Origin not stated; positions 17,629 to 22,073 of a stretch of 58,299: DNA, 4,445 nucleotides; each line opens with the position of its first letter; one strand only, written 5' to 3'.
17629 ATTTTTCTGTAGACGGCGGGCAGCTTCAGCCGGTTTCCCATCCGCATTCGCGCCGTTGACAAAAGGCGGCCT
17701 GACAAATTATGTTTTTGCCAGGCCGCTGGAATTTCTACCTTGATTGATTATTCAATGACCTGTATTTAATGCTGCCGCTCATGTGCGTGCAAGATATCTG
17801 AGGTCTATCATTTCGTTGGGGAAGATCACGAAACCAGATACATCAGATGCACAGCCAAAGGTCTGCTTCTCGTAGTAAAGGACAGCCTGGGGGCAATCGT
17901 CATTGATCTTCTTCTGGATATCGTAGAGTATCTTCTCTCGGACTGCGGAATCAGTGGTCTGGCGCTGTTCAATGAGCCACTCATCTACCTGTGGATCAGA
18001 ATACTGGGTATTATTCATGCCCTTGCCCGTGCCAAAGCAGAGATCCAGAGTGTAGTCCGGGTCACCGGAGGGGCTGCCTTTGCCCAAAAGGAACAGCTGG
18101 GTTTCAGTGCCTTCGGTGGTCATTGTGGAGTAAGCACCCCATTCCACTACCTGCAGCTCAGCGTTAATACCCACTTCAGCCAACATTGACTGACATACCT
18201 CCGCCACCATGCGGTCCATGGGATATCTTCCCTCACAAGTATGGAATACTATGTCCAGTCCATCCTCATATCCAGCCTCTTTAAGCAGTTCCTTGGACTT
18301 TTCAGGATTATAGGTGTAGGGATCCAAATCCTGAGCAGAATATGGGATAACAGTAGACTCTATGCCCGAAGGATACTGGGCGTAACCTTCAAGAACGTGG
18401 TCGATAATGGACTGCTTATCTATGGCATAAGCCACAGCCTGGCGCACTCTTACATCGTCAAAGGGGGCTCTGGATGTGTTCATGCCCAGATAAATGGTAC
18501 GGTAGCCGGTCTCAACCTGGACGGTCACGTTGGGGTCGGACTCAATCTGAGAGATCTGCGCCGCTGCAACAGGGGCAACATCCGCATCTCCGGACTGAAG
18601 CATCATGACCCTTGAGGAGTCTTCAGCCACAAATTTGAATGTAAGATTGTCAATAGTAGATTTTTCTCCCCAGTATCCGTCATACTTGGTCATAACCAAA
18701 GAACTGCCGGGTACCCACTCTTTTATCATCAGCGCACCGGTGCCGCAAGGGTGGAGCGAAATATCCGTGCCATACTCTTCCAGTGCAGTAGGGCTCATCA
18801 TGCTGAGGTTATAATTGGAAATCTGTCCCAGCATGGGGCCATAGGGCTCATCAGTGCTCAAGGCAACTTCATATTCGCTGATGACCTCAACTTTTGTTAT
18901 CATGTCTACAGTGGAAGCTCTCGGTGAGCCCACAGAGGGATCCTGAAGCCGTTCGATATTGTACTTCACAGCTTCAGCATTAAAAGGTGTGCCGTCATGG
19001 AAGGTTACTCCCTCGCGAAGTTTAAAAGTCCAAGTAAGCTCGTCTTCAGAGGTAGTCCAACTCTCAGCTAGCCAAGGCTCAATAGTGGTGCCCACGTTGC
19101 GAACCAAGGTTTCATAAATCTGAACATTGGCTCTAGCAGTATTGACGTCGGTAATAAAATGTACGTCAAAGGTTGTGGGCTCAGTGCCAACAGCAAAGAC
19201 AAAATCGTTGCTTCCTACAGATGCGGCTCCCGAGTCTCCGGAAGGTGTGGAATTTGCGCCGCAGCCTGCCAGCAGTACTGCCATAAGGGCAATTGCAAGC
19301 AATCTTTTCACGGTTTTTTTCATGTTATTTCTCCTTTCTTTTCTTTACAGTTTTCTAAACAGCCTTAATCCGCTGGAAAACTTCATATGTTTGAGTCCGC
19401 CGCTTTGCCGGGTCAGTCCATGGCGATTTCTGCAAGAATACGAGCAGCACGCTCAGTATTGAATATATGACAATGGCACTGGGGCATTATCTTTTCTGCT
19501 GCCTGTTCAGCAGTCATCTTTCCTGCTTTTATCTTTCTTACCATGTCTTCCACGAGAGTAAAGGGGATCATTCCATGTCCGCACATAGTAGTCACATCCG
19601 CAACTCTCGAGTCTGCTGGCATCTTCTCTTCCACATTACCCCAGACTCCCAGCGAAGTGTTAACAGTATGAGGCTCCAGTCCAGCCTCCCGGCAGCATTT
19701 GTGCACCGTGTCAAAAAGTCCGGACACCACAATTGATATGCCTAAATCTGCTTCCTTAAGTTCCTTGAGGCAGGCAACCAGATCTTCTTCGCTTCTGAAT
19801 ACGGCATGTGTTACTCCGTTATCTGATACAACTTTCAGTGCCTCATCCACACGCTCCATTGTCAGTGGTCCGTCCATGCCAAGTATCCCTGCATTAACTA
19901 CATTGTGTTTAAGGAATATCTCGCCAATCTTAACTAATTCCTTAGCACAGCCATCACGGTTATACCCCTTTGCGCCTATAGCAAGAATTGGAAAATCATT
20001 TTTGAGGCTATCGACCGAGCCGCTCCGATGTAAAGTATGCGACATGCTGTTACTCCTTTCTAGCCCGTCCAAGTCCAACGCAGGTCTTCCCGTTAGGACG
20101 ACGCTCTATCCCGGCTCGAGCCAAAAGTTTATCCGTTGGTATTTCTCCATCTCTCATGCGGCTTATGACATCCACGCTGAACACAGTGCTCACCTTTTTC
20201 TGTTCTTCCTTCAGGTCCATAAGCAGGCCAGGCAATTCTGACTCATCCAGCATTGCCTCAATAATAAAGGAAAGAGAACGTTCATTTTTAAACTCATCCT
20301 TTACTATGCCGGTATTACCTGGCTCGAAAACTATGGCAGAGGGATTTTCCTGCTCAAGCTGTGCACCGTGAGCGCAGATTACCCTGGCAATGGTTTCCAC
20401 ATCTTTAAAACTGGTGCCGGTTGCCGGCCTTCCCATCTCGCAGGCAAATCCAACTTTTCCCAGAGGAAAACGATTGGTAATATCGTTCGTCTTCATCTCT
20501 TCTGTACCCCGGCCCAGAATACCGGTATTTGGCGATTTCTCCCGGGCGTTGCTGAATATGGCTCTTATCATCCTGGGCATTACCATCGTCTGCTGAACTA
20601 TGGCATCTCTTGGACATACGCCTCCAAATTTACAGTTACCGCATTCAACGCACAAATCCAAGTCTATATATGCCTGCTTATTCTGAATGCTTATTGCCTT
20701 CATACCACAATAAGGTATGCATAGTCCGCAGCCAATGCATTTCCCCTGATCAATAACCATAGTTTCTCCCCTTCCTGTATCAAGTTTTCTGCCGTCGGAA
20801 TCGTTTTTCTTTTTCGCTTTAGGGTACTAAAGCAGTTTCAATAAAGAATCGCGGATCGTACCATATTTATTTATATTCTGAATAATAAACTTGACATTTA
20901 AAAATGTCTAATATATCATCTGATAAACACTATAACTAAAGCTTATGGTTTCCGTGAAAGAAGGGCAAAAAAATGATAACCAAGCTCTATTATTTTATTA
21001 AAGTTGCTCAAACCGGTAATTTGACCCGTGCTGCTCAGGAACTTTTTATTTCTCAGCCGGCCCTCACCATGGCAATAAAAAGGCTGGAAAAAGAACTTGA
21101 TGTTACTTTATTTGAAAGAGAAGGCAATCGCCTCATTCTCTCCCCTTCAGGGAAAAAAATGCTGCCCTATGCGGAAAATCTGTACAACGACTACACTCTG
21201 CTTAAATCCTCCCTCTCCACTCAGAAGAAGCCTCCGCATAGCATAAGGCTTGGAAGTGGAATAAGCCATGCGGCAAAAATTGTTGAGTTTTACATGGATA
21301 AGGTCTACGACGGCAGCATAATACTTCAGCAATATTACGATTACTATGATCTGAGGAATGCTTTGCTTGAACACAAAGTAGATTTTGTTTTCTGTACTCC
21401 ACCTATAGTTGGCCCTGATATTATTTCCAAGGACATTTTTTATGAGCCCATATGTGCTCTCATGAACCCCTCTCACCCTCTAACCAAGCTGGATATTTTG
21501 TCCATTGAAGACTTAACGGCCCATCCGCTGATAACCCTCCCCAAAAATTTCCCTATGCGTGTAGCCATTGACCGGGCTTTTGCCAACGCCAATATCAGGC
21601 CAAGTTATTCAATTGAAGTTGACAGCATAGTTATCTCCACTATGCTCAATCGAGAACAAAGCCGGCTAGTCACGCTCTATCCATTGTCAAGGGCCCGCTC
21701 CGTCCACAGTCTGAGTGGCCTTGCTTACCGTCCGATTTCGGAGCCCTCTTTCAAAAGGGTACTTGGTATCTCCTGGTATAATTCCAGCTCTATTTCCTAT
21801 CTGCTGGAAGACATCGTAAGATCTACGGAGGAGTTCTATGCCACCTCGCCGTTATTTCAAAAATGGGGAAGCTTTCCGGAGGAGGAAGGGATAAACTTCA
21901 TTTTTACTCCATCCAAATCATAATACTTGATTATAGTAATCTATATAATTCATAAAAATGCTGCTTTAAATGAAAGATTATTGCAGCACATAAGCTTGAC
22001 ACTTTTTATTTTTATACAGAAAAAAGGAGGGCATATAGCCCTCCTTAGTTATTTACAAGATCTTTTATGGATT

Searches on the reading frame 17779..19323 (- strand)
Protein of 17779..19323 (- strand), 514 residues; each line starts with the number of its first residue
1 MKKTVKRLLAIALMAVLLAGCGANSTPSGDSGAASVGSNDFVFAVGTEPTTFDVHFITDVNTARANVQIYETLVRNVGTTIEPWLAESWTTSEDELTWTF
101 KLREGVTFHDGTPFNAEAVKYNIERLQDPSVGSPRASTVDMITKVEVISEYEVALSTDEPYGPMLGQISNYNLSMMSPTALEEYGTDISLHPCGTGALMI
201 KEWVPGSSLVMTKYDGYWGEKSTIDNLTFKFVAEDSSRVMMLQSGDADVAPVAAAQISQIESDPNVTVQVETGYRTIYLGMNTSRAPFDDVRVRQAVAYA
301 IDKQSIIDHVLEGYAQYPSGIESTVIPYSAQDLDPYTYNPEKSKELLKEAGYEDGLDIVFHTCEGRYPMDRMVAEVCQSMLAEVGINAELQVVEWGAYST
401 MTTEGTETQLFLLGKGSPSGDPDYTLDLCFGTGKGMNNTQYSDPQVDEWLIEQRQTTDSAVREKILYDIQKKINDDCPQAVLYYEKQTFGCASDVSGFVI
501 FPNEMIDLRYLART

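Call 46: search_protein_families(library=ncbifam, proteins=[window:17779-19323:-], max_evalue=1e-10)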
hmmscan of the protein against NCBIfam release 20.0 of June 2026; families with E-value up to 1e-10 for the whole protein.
window:17779-19323:- (514 aa): 10 families
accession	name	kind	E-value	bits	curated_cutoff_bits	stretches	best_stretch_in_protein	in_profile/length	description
NF011942.0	PRK15413.1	equivalog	1.1e-77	261.9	594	1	34-504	23-502/512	glutathione ABC transporter substrate-binding protein GsiB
NF045468.1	Opp5A_nikA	equivalog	1.4e-69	234.9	600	1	64-504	39-478/488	nickel ABC transporter substrate-binding protein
TIGR02294.1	nickel_nikA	equivalog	1.2e-64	218.7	393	1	63-434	29-419/501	nickel ABC transporter substrate-binding protein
NF043070.1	DppA_dipep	equivalog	3.4e-59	200.8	1005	1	33-502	23-523/535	dipeptide ABC transporter periplasmic-binding protein DppA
NF045467.1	Opp4A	equivalog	2.4e-51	174.6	650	1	43-500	39-543/556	oligopeptide ABC transporter substrate-binding protein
NF047575.1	opine_bind_CntA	exception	1.2e-47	162.7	800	1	1-357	1-365/535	staphylopine-dependent metal ABC transporter substrate-binding lipoprotein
TIGR04028.1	SBP_KPN_01854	hypoth_equivalog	3e-41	141.6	468.5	1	80-499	43-494/509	TIGR04028 family ABC transporter substrate-binding protein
NF011684.0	PRK15104.1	equivalog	1.4e-36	126.3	947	1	2-487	3-513/543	oligopeptide ABC transporter substrate-binding protein OppA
NF011689.0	PRK15109.1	equivalog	6.1e-36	124.2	560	1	11-501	7-526/547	ABC transporter substrate-binding protein SapA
NF007287.0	PRK09755.1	equivalog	7.7e-23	81.1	1098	1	195-498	209-516/535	ABC transporter substrate-binding protein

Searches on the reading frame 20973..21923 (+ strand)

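Call 46: search_protein_families(library=ncbifam, proteins=[window:20973-21923:+], max_evalue=1e-10)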
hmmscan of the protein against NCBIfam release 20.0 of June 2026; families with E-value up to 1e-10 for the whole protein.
window:20973-21923:+ (316 aa): 24 families
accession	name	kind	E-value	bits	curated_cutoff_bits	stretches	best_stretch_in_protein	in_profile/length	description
NF008416.0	PRK11242.1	equivalog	1.9e-28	99.7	277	1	4-254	5-259/300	transcriptional regulator CynR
NF053705.1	TransRegGltCGpos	equivalog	1.5e-27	96.6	350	1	4-275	5-279/300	glutamate biosynthesis transcriptional regulator GltC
TIGR03339.1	phn_lysR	subfamily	4.1e-25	88.6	341.1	1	6-218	3-216/279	aminoethylphosphonate catabolism associated LysR family transcriptional regulator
NF047520.1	trans_act_CidR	equivalog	4.7e-25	88.4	415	1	2-287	3-290/292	cidABC operon transcriptional activator CidR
NF009327.0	PRK12684.1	subfamily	1.2e-22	80.6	402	1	7-225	8-234/313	CysB family HTH-type transcriptional regulator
NF040786.1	LysR_Sec_metab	equivalog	2.9e-21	75.8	250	1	4-189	5-196/298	selenium metabolism-associated LysR family transcriptional regulator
NF009326.0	PRK12681.1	equivalog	2e-18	66.9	436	1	4-221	5-230/324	HTH-type transcriptional regulator CysB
NF007385.0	PRK09906.1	equivalog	3.4e-18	65.8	356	1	4-268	5-271/296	DNA-binding transcriptional regulator HcaR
NF047711.1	PutUtilRegPtrR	equivalog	4e-18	65.5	400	1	2-219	3-218/283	putrescine utilization regulator PtrR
NF045775.1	acetoin_reg_AlsR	exception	6.4e-18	65.2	430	1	4-272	5-276/290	acetoin biosynthesis transcriptional regulator AlsR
NF047354.1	trans_reg_GltC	equivalog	1.5e-17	64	300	1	2-164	3-170/290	glutamate biosynthesis transcriptional regulator GltC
TIGR02424.1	TF_pcaQ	equivalog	1.9e-17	63.2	303.8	1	5-218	8-228/300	pca operon transcription factor PcaQ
NF007439.0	PRK09986.1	equivalog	5.8e-16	58.7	290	1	5-193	12-206/296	LysR family transcriptional regulator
NF008722.0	PRK11716.1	equivalog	5.5e-15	55.1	246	1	3-86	4-87/293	HTH-type transcriptional activator IlvY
NF008239.0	PRK11013.1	equivalog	6.3e-15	55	288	0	8-61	12-65/309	LysR family transcriptional regulator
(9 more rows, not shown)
